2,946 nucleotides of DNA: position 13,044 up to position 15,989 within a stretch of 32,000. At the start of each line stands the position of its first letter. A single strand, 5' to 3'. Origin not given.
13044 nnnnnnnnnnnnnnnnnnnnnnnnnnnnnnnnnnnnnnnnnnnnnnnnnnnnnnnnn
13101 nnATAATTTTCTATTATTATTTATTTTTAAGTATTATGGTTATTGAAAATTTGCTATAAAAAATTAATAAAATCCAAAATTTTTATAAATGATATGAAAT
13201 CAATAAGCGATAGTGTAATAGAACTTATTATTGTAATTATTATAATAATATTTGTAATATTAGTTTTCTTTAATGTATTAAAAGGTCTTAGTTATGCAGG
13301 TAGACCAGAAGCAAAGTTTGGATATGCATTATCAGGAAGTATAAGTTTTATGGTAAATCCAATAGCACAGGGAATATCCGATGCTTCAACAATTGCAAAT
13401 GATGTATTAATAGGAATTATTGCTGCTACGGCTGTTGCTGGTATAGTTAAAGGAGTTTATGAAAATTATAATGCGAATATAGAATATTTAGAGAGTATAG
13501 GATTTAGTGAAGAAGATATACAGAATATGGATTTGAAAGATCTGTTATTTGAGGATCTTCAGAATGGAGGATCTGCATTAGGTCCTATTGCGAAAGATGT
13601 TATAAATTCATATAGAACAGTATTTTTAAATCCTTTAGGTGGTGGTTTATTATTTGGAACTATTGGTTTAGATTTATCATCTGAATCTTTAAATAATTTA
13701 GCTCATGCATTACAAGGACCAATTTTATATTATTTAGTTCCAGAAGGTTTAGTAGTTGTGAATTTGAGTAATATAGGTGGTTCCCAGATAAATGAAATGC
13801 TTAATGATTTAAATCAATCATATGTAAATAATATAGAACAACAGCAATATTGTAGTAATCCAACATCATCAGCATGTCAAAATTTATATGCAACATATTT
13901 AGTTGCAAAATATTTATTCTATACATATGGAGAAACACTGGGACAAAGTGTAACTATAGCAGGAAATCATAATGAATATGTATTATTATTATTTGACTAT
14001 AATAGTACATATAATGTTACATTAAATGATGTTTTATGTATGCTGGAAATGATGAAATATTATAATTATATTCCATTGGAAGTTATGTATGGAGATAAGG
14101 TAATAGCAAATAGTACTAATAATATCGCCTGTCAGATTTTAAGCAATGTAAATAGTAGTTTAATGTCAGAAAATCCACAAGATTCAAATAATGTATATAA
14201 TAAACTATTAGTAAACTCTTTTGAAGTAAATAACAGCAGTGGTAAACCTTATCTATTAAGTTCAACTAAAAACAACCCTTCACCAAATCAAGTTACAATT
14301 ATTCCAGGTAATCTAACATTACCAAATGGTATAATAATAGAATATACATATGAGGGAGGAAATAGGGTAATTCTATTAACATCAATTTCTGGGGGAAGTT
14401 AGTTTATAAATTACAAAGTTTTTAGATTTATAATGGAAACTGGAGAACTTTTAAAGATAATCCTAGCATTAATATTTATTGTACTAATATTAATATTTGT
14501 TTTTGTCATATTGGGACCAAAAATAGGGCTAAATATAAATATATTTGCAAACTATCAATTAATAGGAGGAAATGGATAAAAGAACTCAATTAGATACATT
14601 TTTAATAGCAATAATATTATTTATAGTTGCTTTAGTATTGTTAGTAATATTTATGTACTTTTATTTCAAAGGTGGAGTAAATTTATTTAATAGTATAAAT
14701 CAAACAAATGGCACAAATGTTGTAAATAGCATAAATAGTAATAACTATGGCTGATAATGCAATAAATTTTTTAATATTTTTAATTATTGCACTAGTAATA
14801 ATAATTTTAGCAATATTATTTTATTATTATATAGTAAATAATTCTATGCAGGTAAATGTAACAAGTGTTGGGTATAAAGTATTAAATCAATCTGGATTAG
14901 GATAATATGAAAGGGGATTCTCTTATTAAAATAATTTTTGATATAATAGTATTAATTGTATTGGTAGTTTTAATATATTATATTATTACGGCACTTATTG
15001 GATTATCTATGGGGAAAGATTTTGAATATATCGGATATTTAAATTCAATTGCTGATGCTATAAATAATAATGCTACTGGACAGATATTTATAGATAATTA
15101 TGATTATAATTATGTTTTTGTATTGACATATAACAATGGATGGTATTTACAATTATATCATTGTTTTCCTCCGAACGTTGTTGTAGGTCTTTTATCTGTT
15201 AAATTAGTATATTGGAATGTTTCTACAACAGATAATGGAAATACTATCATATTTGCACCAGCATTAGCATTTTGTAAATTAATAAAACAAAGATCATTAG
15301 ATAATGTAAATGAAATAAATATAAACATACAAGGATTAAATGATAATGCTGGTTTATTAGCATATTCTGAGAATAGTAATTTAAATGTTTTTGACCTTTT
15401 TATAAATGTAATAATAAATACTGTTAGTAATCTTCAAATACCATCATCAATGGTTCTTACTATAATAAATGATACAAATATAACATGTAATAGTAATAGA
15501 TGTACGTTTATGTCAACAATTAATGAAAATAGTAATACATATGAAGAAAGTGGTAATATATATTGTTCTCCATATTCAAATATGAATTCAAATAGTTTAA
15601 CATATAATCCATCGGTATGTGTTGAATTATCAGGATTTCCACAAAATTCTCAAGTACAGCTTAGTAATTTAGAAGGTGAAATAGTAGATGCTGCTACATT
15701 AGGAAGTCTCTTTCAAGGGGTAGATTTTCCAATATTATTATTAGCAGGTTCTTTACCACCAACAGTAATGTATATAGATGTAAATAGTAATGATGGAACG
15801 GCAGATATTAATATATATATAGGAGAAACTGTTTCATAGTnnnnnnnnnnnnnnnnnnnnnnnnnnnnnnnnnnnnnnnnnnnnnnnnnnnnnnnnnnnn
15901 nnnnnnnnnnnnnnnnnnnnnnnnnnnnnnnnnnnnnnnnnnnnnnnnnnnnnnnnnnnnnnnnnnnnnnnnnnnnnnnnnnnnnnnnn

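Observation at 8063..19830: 11.8-kb island of 13 consecutive extracytoplasmic proteins, 11 with prepilin-like N-termini and no assembly machinery: candidate undescribed surface filament / host-contact system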

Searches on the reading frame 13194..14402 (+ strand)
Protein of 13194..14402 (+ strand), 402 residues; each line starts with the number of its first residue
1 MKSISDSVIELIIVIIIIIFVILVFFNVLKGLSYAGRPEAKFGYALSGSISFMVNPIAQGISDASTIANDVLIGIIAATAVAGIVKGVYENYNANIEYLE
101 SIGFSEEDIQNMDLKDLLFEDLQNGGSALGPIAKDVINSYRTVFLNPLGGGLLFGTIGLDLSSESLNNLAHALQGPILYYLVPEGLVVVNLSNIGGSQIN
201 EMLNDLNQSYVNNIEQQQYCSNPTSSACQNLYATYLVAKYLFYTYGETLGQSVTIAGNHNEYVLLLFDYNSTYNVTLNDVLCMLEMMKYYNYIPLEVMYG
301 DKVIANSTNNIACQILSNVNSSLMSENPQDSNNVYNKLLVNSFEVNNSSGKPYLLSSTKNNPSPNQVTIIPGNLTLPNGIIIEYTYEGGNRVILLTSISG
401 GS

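Call 7: search_protein_families(library=pfam, max_evalue=1, proteins=[window:13194-14402:+])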
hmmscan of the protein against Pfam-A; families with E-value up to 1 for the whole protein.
window:13194-14402:+ (402 aa): 2 families
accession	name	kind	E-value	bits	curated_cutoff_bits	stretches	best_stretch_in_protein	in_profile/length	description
PF11085.13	YqhR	-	0.092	13.1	27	1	7-92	68-152/165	Conserved membrane protein YqhR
PF18977.5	DUF5713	-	0.1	13.4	27.3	1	291-347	4-60/107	Family of unknown function (DUF5713)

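Call 8: search_protein_families(library=ncbifam, max_evalue=1, proteins=[window:13194-14402:+])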
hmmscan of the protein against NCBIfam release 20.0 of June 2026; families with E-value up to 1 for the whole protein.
window:13194-14402:+ (402 aa): 1 family
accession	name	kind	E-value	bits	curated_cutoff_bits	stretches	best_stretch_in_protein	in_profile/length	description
TIGR03176.1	AllC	equivalog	0.0068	15.2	597.75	1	329-376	231-278/406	allantoate deiminase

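Call 9: search_protein_families(library=phrogs, max_evalue=0.1, proteins=[window:13194-14402:+])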
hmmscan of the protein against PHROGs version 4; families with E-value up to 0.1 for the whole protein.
window:13194-14402:+ (402 aa): 0 families

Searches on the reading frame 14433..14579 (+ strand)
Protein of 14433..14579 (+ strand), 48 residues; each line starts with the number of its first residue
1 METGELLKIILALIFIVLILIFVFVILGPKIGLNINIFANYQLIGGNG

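Call 35: search_protein_families(library=ncbifam, max_evalue=10, proteins=[window:14433-14579:+])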
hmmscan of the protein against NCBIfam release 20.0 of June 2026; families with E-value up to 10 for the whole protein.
window:14433-14579:+ (48 aa): 2 families
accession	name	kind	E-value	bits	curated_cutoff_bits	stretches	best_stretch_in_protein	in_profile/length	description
NF033218.1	anchor_AmaP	equivalog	0.065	13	55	1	6-41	4-39/166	alkaline shock response membrane anchor protein AmaP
NF033598.2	elast_bind_EbpS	equivalog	9.2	5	300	1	4-23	302-321/498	elastin-binding protein EbpS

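Call 66: search_protein_families(library=pfam, max_evalue=0.1, proteins=[window:14433-14579:+])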
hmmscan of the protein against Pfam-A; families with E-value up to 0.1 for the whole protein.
window:14433-14579:+ (48 aa): 1 family
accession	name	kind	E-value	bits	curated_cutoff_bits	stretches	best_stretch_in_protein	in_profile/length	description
PF24431.1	DUF7554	-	0.0029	18.3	25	1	1-29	4-32/60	Family of unknown function (DUF7554)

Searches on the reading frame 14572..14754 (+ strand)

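Call 35: search_protein_families(library=ncbifam, max_evalue=10, proteins=[window:14572-14754:+])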
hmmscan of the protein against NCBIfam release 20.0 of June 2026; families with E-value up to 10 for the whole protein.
window:14572-14754:+ (60 aa): 7 families
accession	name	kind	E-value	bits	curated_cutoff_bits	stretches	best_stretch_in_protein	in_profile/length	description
NF042931.1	SAG1386_EF1546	equivalog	0.039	14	80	1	5-51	24-72/158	SAG1386/EF1546 family surface-associated protein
NF041560.1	T6SS_Burk_ExIF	subfamily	0.065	12.9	90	1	7-55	159-211/234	putative type VI secretion system effector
NF010229.0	PRK13682.1-4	equivalog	0.076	13.1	52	1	12-30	30-48/53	hypothetical protein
NF058541.1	SusR_regulator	equivalog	0.13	11.4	480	1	3-47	301-345/515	SusR family glycan utilization regulator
NF038277.1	accessory_MacP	equivalog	0.17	12.4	45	1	3-31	69-97/98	cell wall synthase accessory phosphoprotein MacP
NF009992.0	PRK13461.1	equivalog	0.46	10.1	127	1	6-40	4-35/159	F0F1 ATP synthase subunit B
NF047981.1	RC1041_fam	subfamily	0.82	9.4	90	1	14-32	25-43/57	RC1041 family protein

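Call 66: search_protein_families(library=pfam, max_evalue=0.1, proteins=[window:14572-14754:+])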
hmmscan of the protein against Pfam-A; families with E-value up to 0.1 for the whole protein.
window:14572-14754:+ (60 aa): 4 families
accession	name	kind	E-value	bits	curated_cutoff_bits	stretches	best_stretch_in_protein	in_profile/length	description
PF13800.11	Sigma_reg_N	-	0.0098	16.6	26.3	1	4-41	10-40/91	Sigma factor regulator N-terminal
PF06837.17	Fijivirus_P9-2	-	0.015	15.5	27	1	12-57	89-135/178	Fijivirus P9-2 protein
PF00335.26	Tetraspanin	-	0.021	14.9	32.1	1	5-56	74-126/225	Tetraspanin family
PF12575.13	Pox_EPC_I2-L1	-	0.039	14.6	23.4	1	11-33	48-70/72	Poxvirus entry protein complex L1 and I2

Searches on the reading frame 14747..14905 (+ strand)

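Call 35: search_protein_families(library=ncbifam, max_evalue=10, proteins=[window:14747-14905:+])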
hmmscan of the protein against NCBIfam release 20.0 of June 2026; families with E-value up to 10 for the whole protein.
window:14747-14905:+ (52 aa): 3 families
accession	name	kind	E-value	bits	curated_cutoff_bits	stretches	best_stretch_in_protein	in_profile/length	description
NF042931.1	SAG1386_EF1546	equivalog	0.029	14.5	80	1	8-35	31-58/158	SAG1386/EF1546 family surface-associated protein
TIGR00998.1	8a0101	subfamily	0.78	8.6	390.8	1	8-35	4-31/334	EmrA/EmrK family multidrug efflux transporter periplasmic adaptor subunit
NF045955.1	MHO_4530_fam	equivalog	1.7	7.2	125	1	8-33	4-29/515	MHO_4530 family protein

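Call 66: search_protein_families(library=pfam, max_evalue=0.1, proteins=[window:14747-14905:+])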
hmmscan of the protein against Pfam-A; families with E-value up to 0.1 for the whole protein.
window:14747-14905:+ (52 aa): 3 families
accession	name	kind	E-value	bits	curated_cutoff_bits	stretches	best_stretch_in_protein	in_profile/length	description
PF05814.16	Ac76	-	0.019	15.4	22.5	1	5-42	23-59/83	Orf76 (Ac76)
PF10661.14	EssA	-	0.022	15.1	24.1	1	2-29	116-143/147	WXG100 protein secretion system (Wss), protein EssA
PF14155.11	DUF4307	-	0.06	13.7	27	1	10-48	6-45/111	Domain of unknown function (DUF4307)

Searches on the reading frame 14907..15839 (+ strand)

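Call 7: search_protein_families(library=pfam, max_evalue=1, proteins=[window:14907-15839:+])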
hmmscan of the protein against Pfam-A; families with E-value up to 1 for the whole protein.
window:14907-15839:+ (310 aa): 0 families

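Call 8: search_protein_families(library=ncbifam, max_evalue=1, proteins=[window:14907-15839:+])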
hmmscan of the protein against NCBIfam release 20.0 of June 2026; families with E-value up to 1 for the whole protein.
window:14907-15839:+ (310 aa): 0 families

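Call 9: search_protein_families(library=phrogs, max_evalue=0.1, proteins=[window:14907-15839:+])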
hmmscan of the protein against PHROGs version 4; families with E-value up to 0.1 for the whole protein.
window:14907-15839:+ (310 aa): 1 family
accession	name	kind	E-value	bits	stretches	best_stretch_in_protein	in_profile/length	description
phrog_37905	-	unknown function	0.012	17.1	1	5-38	3-36/65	-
